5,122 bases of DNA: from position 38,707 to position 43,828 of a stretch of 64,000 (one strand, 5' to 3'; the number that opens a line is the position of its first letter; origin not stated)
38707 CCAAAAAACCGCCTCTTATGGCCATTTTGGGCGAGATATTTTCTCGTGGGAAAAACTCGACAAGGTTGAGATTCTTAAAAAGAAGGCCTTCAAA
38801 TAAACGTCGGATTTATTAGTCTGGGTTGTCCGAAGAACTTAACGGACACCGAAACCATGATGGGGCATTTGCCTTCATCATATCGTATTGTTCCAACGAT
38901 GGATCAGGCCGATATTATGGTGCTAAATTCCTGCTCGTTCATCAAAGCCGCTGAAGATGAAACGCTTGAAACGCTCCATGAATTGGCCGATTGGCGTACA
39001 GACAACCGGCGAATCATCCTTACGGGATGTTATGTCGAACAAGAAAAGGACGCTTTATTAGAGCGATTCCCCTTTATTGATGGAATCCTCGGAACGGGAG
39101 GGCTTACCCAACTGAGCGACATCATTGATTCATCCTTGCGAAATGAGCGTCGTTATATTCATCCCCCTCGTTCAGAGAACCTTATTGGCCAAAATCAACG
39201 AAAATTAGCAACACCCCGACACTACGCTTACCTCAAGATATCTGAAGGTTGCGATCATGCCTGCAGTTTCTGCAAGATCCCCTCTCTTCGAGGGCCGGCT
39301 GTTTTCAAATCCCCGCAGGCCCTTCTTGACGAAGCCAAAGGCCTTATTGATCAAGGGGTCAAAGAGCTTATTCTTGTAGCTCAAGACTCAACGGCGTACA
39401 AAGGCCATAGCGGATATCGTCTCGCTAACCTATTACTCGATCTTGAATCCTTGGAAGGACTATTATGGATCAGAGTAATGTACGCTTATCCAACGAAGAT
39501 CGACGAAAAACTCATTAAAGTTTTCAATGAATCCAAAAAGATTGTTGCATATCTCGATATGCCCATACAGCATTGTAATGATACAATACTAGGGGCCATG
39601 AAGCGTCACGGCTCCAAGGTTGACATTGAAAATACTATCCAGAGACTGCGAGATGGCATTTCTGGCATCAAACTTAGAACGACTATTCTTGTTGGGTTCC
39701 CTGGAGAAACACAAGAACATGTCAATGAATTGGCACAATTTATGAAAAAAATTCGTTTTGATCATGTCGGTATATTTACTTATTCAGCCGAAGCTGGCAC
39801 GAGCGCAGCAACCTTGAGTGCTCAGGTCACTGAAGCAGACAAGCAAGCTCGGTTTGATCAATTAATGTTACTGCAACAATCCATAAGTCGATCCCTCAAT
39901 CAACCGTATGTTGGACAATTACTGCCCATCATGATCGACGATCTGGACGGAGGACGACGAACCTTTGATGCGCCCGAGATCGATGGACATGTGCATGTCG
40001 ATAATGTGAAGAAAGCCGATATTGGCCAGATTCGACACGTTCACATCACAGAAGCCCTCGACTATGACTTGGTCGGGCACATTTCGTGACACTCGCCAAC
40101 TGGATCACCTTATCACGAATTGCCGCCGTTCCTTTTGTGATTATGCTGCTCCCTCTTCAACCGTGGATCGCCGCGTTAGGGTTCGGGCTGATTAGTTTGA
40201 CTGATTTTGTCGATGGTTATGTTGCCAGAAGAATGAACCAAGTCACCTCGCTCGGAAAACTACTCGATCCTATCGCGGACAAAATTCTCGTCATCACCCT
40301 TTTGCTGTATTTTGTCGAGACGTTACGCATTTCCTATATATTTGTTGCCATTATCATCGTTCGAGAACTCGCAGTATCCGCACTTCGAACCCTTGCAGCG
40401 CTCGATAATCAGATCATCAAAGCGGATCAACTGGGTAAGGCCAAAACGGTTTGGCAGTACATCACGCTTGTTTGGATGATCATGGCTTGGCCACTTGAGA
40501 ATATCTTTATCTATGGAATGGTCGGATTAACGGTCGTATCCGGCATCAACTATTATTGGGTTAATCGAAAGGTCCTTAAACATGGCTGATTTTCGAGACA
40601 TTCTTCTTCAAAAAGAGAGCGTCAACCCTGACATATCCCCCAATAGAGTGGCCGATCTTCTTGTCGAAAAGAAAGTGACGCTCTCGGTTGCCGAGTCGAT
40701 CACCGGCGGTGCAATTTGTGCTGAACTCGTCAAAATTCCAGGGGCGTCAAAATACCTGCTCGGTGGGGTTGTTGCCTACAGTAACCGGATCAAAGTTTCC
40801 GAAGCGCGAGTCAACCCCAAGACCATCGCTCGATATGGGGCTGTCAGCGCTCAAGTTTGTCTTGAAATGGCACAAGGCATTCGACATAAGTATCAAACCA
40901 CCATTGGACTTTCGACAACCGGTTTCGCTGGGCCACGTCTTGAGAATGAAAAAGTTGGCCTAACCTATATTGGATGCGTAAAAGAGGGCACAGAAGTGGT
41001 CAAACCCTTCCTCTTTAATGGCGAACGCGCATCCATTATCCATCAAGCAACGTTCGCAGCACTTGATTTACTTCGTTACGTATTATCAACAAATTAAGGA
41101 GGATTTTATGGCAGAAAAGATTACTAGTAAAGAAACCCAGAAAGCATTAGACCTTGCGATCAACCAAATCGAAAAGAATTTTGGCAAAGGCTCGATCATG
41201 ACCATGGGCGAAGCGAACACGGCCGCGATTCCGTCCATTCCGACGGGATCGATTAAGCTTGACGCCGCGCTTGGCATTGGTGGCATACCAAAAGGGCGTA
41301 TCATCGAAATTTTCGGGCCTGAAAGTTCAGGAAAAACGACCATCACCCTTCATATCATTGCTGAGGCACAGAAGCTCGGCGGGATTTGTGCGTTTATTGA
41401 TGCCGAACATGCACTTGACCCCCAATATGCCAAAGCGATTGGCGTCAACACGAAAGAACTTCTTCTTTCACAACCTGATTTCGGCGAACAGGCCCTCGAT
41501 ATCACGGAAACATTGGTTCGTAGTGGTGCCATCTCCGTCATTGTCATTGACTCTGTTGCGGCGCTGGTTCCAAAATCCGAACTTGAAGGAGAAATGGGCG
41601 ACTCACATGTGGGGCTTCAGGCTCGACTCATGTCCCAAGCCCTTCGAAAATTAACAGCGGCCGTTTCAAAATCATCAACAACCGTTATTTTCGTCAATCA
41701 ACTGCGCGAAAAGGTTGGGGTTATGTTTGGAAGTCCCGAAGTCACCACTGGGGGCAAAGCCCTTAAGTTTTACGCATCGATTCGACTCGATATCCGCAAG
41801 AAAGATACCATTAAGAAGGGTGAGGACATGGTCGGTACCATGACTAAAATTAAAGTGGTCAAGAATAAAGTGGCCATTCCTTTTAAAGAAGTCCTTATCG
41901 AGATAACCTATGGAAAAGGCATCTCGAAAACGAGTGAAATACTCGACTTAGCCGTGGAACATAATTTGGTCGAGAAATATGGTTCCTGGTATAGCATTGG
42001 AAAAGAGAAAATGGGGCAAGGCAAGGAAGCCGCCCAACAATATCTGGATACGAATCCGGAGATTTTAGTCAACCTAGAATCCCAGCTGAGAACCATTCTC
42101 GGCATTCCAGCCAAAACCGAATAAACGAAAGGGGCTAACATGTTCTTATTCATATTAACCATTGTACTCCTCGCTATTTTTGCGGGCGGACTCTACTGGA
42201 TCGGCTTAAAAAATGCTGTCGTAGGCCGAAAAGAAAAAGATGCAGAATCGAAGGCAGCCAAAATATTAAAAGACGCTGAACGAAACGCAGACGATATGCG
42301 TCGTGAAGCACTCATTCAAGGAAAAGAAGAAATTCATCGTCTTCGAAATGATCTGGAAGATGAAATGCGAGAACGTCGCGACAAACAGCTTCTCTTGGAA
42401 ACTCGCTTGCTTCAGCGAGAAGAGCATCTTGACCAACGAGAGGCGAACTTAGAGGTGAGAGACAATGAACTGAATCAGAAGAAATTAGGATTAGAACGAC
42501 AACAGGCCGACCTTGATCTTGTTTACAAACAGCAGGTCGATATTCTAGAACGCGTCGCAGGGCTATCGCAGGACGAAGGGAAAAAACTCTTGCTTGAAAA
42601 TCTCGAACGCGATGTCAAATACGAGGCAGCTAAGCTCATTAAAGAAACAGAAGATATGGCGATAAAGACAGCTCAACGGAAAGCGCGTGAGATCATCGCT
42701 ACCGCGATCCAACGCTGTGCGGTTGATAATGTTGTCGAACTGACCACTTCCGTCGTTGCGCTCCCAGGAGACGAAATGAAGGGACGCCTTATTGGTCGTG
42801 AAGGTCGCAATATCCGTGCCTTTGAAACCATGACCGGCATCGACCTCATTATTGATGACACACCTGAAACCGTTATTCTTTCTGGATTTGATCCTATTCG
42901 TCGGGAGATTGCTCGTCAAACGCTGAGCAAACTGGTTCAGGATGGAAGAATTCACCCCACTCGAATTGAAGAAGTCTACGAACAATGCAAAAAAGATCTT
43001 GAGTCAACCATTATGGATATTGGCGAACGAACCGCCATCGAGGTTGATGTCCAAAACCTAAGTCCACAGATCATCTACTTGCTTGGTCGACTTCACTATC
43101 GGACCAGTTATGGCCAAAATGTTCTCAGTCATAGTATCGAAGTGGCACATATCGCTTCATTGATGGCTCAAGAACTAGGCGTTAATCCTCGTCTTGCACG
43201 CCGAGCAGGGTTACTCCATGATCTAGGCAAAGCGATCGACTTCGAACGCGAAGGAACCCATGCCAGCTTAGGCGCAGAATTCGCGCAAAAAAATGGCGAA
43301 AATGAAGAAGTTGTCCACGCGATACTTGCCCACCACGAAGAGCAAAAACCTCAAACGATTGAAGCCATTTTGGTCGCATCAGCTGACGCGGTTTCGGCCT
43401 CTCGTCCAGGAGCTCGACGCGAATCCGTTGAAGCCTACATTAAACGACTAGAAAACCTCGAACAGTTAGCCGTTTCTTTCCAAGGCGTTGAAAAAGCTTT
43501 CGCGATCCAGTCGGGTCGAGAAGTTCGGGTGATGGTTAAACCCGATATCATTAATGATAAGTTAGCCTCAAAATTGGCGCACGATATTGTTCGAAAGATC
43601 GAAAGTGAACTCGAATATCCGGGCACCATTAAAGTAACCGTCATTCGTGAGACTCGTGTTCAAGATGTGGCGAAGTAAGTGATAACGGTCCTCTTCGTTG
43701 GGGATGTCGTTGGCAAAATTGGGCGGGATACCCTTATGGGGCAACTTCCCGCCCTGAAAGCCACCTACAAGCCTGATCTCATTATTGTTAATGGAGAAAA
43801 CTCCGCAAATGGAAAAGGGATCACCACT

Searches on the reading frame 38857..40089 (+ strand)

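Call 36: search_protein_families(library=pfam, proteins=[window:38857-40089:+], max_evalue=0.001)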
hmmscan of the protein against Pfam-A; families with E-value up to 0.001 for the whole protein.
window:38857-40089:+ (410 aa): 3 families
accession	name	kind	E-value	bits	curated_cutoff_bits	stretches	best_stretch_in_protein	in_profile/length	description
PF04055.27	Radical_SAM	-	2.3e-19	70.6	29.5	1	127-295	2-165/166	Radical SAM superfamily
PF00919.26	UPF0004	-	1.2e-14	54.5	27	1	2-79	20-98/98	Uncharacterized protein family UPF0004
PF18693.7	TRAM_2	-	1.4e-12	48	27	1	352-408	1-61/63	TRAM domain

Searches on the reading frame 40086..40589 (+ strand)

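Call 71: search_protein_families(library=pfam, proteins=[window:40086-40589:+], max_evalue=0.001)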
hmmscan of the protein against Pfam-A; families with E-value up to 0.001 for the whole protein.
window:40086-40589:+ (167 aa): 1 family
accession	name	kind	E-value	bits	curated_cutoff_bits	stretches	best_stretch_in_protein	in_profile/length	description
PF01066.26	CDP-OH_P_transf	-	1.7e-37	129.6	22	1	1-151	1-152/152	CDP-alcohol phosphatidyltransferase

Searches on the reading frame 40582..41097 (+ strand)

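Call 71: search_protein_families(library=pfam, proteins=[window:40582-41097:+], max_evalue=0.001)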
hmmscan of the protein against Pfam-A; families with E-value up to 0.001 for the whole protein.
window:40582-41097:+ (171 aa): 1 family
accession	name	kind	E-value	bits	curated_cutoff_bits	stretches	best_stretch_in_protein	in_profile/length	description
PF02464.23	CinA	-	3.1e-47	160.5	23.5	1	21-167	6-154/155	Competence-damaged protein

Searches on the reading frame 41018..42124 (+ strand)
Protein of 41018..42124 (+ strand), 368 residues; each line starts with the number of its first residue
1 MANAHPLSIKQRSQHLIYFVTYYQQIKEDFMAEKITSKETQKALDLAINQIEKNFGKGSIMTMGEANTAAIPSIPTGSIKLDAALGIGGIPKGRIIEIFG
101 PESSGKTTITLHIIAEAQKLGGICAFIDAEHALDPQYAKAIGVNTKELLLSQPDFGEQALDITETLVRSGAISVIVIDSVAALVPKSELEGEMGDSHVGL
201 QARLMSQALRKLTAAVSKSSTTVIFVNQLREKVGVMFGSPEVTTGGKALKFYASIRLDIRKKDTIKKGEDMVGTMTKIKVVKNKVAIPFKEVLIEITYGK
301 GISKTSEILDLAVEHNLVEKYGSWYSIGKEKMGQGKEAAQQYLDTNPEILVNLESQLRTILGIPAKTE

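Call 71: search_protein_families(library=pfam, proteins=[window:41018-42124:+], max_evalue=0.001)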
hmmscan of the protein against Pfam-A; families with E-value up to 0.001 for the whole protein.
window:41018-42124:+ (368 aa): 5 families
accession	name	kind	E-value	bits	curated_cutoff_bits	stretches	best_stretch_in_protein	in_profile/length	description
PF00154.27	RecA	-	8.3e-136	452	27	1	42-303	1-262/262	recA bacterial DNA recombination protein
PF21096.2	RecA_C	-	2.7e-20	72.7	27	1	307-360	2-55/57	RecA C-terminal domain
PF08423.17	Rad51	-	4.6e-10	39.6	22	1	73-270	7-216/244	Rad51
PF06745.19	ATPase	-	1.7e-07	31.3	26.6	1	75-145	2-74/231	KaiC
PF01637.24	ATPase_2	-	3e-06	27.7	33.2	1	94-222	21-111/225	ATPase domain predominantly from Archaea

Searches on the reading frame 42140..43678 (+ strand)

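Call 71: search_protein_families(library=pfam, proteins=[window:42140-43678:+], max_evalue=0.001)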
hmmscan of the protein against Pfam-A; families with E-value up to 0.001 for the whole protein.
window:42140-43678:+ (512 aa): 4 families
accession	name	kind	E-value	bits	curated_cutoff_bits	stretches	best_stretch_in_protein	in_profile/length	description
PF12072.13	RNase_Y_N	-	3.1e-50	170.8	32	1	4-196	3-200/201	RNase Y N-terminal region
PF01966.28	HD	-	3.6e-22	79.3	22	1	328-420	1-115/116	HD domain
PF00013.35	KH_1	-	1.1e-06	28.7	21.5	1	212-262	9-64/66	KH domain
PF08668.18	HDOD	-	4.4e-05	23.5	22.9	1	327-396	94-165/196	HDOD domain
